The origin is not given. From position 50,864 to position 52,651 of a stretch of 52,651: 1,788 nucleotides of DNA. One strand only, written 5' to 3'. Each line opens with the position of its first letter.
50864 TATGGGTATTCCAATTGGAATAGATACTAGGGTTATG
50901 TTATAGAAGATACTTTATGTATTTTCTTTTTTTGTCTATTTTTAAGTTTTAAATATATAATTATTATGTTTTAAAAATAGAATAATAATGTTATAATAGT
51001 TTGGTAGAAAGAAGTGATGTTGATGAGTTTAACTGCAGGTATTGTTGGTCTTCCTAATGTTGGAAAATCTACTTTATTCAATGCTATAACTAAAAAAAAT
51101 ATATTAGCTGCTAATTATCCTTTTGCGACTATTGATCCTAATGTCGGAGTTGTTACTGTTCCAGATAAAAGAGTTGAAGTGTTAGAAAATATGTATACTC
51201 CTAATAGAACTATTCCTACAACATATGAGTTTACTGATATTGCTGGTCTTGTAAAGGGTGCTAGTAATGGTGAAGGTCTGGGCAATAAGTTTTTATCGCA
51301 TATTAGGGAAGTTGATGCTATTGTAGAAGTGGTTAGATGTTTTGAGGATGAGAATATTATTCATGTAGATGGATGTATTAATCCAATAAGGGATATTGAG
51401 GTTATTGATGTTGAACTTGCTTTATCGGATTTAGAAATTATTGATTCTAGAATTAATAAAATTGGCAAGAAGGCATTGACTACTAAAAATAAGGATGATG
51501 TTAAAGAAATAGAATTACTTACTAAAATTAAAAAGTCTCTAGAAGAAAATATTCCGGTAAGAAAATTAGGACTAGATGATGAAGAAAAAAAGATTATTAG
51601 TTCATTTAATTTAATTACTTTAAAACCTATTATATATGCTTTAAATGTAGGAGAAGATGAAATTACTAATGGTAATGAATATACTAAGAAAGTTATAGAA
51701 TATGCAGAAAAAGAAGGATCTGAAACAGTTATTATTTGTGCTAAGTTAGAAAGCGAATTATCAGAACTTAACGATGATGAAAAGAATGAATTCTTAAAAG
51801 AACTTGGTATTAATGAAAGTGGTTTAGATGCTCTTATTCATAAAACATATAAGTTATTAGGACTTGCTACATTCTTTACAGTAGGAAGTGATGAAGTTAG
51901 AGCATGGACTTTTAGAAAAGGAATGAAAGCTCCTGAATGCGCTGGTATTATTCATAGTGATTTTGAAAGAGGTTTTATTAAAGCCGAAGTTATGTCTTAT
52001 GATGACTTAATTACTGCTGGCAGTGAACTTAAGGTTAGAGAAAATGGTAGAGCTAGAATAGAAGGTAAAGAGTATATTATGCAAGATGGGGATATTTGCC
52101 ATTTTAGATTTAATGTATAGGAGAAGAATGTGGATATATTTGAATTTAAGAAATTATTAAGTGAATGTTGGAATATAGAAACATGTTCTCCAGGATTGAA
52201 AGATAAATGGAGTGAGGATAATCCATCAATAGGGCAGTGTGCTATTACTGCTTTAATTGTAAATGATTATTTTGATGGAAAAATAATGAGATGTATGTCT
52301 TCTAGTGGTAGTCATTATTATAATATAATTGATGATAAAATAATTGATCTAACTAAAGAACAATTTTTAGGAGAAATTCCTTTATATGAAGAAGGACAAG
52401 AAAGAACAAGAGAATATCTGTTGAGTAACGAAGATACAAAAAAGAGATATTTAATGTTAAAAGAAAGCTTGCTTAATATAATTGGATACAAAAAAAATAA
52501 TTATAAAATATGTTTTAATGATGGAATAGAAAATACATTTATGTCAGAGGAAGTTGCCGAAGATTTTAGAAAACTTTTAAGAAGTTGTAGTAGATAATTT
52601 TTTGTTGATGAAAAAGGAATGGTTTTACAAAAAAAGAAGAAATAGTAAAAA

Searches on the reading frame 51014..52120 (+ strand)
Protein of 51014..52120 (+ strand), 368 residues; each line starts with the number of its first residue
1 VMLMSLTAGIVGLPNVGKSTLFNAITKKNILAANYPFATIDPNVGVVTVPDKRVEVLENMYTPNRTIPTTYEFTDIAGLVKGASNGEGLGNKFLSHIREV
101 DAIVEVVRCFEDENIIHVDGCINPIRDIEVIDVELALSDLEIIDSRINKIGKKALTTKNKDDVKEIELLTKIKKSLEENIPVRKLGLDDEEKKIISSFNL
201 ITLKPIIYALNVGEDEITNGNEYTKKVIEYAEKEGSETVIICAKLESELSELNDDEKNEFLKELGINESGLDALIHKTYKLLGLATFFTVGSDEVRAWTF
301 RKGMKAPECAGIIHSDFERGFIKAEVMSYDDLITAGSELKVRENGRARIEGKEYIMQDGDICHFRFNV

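Call 29: find_encoding_contigs(protein=window:51014-52120:+, flank=10000, max_places=6)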
Protein window:51014-52120:+ (368 aa): no gene with exactly this product is on record in the collection.

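Call 62: search_protein_families(library=pfam, proteins=[window:51014-52120:+], max_evalue=0.001)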
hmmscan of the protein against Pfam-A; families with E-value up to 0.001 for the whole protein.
window:51014-52120:+ (368 aa): 3 families
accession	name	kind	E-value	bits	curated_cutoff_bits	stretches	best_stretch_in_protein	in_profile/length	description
PF06071.19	YchF-GTPase_C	-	7.6e-40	135.4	27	1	284-367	1-84/84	Protein of unknown function (DUF933)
PF01926.29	MMR_HSR1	-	7.2e-22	78.1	21.9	1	8-115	2-89/113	50S ribosome-binding GTPase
PF02421.24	FeoB_N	-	3.6e-09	36.8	27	1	9-107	4-86/156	Ferrous iron transport protein B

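Call 66: find_encoding_contigs(protein=window:51023-52120:+, flank=10000, max_places=6)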
Protein window:51023-52120:+ (365 aa): no gene with exactly this product is on record in the collection.

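Call 67: find_homologous_proteins(query=window:51023-52120:+, max_evalue=1e-50)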
Query window:51023-52120:+ (365 aa): 8000 proteins with E <= 1e-50 among 8000 candidates; the best 120 are listed.
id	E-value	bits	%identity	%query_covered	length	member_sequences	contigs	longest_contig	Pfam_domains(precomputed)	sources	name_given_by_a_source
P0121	3.9e-224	761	94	100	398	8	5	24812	PF01926.30,PF02421.25,PF06071.20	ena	-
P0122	4.0e-219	745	92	100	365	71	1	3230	PF01926.30,PF02421.25,PF06071.20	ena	-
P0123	1.0e-212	724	90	100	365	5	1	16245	PF01926.30,PF02421.25,PF06071.20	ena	-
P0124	3.0e-209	712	88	100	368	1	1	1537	PF01926.30,PF02421.25,PF06071.20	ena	-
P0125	7.4e-209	711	88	100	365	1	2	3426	PF01926.30,PF02421.25,PF06071.20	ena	-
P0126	8.5e-209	711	87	100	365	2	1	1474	PF01926.30,PF02421.25,PF06071.20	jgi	jgi:GTP-binding protein YchF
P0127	1.0e-208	711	88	100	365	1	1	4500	PF01926.30,PF02421.25,PF06071.20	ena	-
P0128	1.1e-208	710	88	100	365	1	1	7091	PF01926.30,PF02421.25,PF06071.20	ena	-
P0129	1.2e-208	710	88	100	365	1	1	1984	PF01926.30,PF02421.25,PF06071.20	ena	-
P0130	1.3e-208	710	88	100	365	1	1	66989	PF01926.30,PF02421.25,PF06071.20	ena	-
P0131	1.8e-208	710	88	100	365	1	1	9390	PF01926.30,PF02421.25,PF06071.20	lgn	-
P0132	4.3e-208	708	87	100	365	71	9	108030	PF01926.30,PF02421.25,PF06071.20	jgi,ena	-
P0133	4.8e-208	708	88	100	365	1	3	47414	PF01926.30,PF02421.25,PF06071.20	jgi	-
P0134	4.8e-208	708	88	100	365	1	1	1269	PF01926.30,PF02421.25,PF06071.20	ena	-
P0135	7.7e-208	708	87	100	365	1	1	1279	PF01926.30,PF02421.25,PF06071.20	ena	-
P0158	6.5e-206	701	88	100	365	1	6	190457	PF01926.30,PF02421.25,PF06071.20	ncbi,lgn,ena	-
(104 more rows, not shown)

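Call 68: find_encoding_contigs(protein=P0158, flank=10000, max_places=3)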
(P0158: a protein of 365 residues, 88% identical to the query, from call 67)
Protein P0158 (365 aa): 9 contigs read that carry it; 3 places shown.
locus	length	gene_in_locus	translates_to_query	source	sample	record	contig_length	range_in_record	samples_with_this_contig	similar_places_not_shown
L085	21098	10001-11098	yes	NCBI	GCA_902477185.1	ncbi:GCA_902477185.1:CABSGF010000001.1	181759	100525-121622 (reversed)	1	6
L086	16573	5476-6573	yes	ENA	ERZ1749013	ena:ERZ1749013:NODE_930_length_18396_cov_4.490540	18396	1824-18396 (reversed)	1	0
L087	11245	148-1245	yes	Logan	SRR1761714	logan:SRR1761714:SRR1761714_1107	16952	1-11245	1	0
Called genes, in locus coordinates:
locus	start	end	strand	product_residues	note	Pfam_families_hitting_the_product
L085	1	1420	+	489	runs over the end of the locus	PF01336:tRNA_anti-codon, PF00152:tRNA-synt_2, PF01409:tRNA-synt_2d (faint)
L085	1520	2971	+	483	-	PF03606:DcuC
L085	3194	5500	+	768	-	PF02861:Clp_N, PF00004:AAA, PF17871:AAA_lid_9, PF00158:Sigma54_activat, PF00004:AAA, PF07724:AAA_2, PF07728:AAA_5, PF10431:ClpB_D2-small, +11 more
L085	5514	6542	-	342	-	PF09992:NAGPA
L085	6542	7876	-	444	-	-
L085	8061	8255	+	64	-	PF06107:DUF951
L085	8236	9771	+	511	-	PF03806:ABG_transport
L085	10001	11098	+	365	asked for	PF01926:MMR_HSR1, PF02421:FeoB_N, PF06071:YchF-GTPase_C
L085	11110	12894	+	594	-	PF08439:Peptidase_M3_N, PF01432:Peptidase_M3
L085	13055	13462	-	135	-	-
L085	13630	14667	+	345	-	PF03462:PCRF, PF00472:RF-1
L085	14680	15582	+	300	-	PF02588:YitT_membrane, PF10035:DUF2179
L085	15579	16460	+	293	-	PF02588:YitT_membrane, PF10035:DUF2179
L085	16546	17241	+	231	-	PF00005:ABC_tran, PF13304:AAA_21 (faint)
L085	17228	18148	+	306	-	PF18075:FtsX_ECD, PF02687:FtsX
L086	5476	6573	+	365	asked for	PF01926:MMR_HSR1, PF02421:FeoB_N, PF06071:YchF-GTPase_C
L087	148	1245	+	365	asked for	PF01926:MMR_HSR1, PF02421:FeoB_N, PF06071:YchF-GTPase_C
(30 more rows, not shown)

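Call 69: find_encoding_contigs(protein=P0121, flank=10000, max_places=3)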
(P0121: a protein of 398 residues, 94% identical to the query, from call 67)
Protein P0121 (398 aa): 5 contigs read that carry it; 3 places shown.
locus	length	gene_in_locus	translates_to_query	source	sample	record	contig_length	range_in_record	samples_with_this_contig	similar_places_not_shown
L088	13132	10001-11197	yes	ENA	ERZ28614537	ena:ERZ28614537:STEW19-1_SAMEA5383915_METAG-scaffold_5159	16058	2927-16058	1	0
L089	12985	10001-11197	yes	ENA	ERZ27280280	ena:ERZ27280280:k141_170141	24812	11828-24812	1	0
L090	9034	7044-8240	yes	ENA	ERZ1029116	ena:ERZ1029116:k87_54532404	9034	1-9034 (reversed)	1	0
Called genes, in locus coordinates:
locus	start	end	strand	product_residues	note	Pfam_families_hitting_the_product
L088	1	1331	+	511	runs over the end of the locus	PF03806:ABG_transport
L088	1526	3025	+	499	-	PF05598:DUF772, PF01609:DDE_Tnp_1, PF13751:DDE_Tnp_1_6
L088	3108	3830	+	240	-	PF00497:SBP_bac_3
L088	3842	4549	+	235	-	PF00528:BPD_transp_1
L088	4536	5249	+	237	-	PF02463:SMC_N, PF03215:Rad17 (weak), PF00005:ABC_tran, PF13304:AAA_21 (weak)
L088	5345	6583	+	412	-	PF02274:ADI, PF19420:DDAH_eukar (faint)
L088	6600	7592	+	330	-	PF02729:OTCace_N, PF00185:OTCace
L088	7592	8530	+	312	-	PF00696:AA_kinase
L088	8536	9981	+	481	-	PF03606:DcuC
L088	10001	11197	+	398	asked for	PF01926:MMR_HSR1, PF02421:FeoB_N, PF06071:YchF-GTPase_C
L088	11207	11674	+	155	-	PF24585:YunG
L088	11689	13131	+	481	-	?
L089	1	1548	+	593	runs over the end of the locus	PF02518:HATPase_c, PF00072:Response_reg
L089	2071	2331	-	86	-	-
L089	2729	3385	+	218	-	PF01791:DeoC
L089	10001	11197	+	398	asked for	PF01926:MMR_HSR1, PF02421:FeoB_N, PF06071:YchF-GTPase_C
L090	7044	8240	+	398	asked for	PF01926:MMR_HSR1, PF02421:FeoB_N, PF06071:YchF-GTPase_C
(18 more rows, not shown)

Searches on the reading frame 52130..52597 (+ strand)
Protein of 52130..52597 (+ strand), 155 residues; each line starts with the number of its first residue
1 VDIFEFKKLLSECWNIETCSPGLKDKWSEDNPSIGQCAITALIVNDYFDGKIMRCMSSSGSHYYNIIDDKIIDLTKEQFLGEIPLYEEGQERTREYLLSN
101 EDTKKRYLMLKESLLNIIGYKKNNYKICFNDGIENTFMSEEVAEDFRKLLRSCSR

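Call 62: search_protein_families(library=pfam, proteins=[window:52130-52597:+], max_evalue=0.001)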
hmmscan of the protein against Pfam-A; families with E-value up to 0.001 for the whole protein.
window:52130-52597:+ (155 aa): 1 family
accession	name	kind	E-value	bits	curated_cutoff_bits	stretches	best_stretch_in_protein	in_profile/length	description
PF24585.1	YunG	-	2e-32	112.2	27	1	5-116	4-113/116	YunG protein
